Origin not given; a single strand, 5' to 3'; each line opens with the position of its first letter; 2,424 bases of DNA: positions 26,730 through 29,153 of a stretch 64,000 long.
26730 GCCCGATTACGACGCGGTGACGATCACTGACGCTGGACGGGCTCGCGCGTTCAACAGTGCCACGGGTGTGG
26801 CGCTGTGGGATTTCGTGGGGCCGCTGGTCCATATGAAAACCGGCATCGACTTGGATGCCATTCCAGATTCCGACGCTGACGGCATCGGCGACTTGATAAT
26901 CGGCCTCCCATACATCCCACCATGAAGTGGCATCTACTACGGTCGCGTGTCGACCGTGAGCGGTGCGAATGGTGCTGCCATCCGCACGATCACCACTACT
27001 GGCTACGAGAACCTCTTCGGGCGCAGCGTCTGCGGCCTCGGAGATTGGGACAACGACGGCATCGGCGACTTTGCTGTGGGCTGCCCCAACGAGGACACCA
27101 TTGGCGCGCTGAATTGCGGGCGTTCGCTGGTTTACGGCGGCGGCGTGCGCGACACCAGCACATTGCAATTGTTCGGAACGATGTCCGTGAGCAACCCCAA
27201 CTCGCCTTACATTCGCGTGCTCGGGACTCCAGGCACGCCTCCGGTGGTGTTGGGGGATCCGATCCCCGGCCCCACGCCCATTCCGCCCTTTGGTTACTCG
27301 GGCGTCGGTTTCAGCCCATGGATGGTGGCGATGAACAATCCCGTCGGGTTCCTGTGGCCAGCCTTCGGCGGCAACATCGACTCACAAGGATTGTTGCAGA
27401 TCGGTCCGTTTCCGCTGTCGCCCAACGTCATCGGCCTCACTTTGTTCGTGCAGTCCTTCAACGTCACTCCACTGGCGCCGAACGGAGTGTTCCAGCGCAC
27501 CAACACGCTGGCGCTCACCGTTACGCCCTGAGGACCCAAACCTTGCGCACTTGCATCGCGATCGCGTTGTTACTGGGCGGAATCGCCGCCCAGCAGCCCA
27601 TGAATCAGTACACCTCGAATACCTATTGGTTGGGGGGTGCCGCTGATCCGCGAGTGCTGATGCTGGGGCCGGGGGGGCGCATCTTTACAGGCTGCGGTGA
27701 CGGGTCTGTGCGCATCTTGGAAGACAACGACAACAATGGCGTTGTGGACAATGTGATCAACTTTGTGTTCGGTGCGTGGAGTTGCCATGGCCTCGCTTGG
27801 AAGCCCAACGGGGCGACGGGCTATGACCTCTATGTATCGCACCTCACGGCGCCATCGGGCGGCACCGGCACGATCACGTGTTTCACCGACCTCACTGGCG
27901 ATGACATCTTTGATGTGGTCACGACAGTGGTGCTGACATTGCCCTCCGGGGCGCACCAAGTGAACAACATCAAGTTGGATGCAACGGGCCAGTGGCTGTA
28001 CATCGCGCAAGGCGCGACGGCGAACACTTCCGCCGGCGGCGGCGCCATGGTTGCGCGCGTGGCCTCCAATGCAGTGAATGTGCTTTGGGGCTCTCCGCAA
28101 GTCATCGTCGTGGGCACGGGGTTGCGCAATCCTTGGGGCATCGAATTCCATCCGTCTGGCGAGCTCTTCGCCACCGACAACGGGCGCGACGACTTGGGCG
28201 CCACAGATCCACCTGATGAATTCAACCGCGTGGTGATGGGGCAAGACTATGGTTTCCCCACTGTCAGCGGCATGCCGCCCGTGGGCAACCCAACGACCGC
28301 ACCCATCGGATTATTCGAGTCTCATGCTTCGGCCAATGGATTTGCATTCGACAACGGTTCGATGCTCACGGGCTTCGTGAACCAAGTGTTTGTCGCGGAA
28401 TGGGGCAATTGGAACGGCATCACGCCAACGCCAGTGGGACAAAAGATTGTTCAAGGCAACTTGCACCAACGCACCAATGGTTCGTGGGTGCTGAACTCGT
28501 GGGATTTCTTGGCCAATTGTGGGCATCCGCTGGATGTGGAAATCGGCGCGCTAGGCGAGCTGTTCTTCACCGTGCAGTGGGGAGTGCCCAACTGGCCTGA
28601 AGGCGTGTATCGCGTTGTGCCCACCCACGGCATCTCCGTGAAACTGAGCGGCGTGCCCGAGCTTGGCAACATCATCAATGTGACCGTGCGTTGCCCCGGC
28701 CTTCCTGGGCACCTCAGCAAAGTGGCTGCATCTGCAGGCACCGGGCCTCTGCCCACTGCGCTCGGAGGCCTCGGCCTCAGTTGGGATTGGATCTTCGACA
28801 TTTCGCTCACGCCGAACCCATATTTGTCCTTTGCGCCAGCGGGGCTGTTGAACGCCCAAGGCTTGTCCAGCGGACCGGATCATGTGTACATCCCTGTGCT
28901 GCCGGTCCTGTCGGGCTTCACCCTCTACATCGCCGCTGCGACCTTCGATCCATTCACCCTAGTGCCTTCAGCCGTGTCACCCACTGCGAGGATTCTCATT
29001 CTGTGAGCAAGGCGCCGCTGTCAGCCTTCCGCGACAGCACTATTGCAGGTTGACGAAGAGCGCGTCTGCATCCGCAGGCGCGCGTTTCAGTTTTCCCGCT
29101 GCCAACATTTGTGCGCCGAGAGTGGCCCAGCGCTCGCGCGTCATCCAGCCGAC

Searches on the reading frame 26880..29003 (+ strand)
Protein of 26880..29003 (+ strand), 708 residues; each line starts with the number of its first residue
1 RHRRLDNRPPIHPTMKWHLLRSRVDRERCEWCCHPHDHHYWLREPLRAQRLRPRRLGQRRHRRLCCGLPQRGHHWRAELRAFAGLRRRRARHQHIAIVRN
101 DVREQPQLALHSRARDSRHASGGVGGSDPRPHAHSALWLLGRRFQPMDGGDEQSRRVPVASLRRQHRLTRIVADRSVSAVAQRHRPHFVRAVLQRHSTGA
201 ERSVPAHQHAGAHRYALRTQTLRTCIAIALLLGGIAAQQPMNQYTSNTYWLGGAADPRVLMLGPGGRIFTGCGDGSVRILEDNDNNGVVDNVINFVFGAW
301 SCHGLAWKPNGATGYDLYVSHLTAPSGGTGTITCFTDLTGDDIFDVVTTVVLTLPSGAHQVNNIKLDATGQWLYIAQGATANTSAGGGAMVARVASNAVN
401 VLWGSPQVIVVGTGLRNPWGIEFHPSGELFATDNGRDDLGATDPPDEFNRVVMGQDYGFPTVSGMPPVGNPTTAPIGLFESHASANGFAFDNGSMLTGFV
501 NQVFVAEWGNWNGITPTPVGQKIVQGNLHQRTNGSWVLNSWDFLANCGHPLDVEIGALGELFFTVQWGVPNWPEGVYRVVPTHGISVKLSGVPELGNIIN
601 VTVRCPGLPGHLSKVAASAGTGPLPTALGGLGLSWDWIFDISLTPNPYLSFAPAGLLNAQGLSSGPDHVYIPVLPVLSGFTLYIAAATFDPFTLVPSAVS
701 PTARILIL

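Call 59: search_protein_families(library=pfam, proteins=[window:26880-29003:+], max_evalue=0.00001)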
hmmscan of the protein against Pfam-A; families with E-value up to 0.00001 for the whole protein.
window:26880-29003:+ (708 aa): 1 family
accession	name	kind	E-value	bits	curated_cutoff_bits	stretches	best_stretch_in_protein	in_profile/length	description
PF07995.17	GSDH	-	2.6e-08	34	25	1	408-506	173-276/332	Glucose / Sorbosone dehydrogenase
